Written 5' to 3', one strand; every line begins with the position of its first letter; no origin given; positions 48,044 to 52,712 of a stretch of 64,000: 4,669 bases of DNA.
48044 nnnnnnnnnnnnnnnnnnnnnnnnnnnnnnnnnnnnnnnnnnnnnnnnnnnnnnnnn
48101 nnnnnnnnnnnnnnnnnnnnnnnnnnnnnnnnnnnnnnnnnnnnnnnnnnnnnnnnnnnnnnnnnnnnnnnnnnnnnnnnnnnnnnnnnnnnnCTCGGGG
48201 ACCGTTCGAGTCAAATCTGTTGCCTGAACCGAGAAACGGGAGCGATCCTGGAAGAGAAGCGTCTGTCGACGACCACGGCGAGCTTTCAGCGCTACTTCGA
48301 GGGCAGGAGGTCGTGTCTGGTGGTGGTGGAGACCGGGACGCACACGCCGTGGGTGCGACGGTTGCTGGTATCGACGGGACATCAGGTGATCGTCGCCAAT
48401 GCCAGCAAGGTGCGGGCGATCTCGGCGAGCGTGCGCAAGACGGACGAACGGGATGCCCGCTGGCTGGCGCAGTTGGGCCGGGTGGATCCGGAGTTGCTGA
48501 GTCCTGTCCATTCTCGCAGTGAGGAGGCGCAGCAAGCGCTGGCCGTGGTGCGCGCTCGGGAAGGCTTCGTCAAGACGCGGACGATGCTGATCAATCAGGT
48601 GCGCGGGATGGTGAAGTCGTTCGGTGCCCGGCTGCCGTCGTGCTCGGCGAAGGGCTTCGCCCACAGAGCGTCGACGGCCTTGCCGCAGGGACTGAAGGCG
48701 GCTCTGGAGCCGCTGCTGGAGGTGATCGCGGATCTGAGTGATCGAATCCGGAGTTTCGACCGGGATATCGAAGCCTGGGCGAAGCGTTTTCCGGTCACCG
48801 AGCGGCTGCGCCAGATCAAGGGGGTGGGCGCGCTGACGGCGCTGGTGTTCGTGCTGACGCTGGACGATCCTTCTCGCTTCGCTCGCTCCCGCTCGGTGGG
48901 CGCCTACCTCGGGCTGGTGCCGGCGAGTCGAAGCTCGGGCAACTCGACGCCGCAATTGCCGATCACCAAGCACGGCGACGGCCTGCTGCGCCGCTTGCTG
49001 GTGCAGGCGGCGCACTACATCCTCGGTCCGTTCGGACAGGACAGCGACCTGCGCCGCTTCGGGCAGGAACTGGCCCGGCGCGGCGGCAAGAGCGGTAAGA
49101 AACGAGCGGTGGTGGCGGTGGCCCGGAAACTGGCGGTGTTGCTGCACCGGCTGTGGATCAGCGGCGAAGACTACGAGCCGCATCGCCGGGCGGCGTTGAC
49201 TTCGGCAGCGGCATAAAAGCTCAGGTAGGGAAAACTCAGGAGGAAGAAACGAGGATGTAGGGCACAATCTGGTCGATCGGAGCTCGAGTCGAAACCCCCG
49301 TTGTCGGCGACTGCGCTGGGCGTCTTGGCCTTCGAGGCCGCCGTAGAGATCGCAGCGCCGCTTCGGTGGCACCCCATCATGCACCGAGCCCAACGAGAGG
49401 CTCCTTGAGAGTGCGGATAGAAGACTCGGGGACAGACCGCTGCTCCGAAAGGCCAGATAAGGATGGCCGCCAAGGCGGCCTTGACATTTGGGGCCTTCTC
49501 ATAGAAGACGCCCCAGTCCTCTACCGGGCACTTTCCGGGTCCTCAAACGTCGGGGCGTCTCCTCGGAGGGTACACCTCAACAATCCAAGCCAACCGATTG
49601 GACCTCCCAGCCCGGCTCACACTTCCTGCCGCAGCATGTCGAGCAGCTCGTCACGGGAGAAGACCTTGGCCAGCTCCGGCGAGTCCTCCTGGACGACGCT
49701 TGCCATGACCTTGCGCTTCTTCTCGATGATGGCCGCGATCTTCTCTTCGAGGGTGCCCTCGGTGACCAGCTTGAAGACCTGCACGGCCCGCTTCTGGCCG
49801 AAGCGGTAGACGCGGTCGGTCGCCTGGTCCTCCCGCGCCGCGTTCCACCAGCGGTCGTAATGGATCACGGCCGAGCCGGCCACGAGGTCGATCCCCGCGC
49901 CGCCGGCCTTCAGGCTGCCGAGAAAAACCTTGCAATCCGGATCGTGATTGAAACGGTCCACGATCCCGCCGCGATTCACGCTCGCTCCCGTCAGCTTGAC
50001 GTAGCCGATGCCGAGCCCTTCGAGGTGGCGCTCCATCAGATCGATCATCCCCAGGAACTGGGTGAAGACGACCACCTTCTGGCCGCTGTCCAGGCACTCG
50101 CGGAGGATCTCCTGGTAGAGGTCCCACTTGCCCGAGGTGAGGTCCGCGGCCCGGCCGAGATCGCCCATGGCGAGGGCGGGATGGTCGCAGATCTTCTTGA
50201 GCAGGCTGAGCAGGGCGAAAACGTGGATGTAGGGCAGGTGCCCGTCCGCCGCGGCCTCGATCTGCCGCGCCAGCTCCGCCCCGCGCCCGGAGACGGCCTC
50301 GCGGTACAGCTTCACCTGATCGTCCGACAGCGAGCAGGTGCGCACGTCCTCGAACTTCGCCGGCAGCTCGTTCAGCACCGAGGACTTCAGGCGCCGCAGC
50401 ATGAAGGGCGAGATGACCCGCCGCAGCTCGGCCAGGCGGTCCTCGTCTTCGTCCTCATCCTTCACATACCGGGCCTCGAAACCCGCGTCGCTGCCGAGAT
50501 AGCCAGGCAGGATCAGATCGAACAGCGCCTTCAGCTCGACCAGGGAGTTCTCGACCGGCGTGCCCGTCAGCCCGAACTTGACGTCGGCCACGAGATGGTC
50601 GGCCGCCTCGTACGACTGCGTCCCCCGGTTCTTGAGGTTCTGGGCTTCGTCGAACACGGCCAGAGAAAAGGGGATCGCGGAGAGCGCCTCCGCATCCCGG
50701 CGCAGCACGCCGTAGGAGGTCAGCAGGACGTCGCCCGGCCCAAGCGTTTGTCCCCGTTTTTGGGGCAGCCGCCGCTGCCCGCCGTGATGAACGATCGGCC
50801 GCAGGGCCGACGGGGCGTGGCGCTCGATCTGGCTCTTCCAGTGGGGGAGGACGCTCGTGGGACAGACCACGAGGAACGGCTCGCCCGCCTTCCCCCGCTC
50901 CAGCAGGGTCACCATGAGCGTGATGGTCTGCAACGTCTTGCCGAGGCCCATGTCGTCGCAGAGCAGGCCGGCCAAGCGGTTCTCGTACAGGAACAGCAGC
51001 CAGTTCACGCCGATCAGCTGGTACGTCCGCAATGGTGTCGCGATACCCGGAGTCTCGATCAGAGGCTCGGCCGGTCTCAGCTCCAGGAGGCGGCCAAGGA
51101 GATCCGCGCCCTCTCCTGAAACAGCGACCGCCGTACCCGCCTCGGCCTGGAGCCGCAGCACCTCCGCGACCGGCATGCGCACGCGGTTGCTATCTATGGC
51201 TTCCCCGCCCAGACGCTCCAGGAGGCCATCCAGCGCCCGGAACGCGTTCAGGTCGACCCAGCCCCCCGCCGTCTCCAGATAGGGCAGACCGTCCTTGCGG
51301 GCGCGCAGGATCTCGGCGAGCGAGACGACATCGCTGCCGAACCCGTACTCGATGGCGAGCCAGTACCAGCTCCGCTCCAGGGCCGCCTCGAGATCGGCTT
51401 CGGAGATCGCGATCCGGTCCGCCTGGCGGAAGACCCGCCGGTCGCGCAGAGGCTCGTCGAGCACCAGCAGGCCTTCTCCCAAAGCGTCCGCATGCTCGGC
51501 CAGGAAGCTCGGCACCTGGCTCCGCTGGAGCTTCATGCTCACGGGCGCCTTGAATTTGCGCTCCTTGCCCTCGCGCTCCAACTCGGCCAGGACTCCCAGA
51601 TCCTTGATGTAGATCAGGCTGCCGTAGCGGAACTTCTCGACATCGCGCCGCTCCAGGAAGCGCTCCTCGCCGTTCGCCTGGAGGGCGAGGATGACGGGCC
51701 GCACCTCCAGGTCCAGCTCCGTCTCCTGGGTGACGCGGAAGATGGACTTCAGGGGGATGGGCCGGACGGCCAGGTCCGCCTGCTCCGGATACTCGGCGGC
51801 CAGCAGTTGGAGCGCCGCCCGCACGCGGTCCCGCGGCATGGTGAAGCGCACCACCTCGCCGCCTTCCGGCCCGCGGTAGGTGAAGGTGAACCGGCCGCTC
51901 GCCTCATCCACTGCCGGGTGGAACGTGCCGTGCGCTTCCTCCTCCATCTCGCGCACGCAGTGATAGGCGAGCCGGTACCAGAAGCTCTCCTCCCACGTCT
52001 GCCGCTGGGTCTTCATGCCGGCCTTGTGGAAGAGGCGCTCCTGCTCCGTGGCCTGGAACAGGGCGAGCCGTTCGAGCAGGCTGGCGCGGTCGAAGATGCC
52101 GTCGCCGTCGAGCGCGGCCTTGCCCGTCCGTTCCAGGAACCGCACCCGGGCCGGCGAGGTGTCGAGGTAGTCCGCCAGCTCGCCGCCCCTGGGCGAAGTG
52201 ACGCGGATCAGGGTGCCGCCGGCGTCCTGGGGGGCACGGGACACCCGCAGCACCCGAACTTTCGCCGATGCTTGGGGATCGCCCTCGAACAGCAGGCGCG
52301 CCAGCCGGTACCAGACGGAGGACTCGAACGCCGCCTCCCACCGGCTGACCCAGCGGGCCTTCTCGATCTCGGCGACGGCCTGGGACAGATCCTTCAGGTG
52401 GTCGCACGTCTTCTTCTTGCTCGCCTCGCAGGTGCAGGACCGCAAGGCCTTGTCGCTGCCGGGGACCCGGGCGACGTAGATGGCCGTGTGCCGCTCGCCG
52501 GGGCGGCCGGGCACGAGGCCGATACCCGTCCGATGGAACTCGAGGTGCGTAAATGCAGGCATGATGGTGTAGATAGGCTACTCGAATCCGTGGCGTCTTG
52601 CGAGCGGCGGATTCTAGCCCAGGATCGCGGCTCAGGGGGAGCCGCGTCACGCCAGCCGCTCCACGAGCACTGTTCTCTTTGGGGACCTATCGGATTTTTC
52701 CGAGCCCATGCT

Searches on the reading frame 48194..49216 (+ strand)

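Call 77: search_protein_families(library=pfam, proteins=[window:48194-49216:+], max_evalue=0.001)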
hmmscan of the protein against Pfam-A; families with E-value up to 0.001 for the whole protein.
window:48194-49216:+ (340 aa): 2 families
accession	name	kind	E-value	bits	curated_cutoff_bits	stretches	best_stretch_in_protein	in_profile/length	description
PF02371.22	Transposase_20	-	9.6e-19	68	21.3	1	203-274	2-73/87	Transposase IS116/IS110/IS902 family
PF01548.23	DEDD_Tnp_IS110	-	1e-18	68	29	1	2-142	6-152/155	Transposase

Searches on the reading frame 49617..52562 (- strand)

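Call 77: search_protein_families(library=pfam, proteins=[window:49617-52562:-], max_evalue=0.001)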
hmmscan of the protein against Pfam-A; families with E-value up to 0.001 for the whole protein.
window:49617-52562:- (981 aa): 4 families
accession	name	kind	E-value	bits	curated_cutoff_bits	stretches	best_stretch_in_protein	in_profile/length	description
PF00176.29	SNF2-rel_dom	-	3.5e-64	217.1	24.9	1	514-796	1-289/290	SNF2-related domain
PF00271.37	Helicase_C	-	2.7e-14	53.8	23.5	1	818-922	4-110/110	Helicase conserved C-terminal domain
PF04851.21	ResIII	-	8.7e-06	26.2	22.5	1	511-670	4-163/164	Type III restriction enzyme, res subunit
PF00270.35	DEAD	-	0.00015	22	26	1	533-649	18-137/167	DEAD/DEAH box helicase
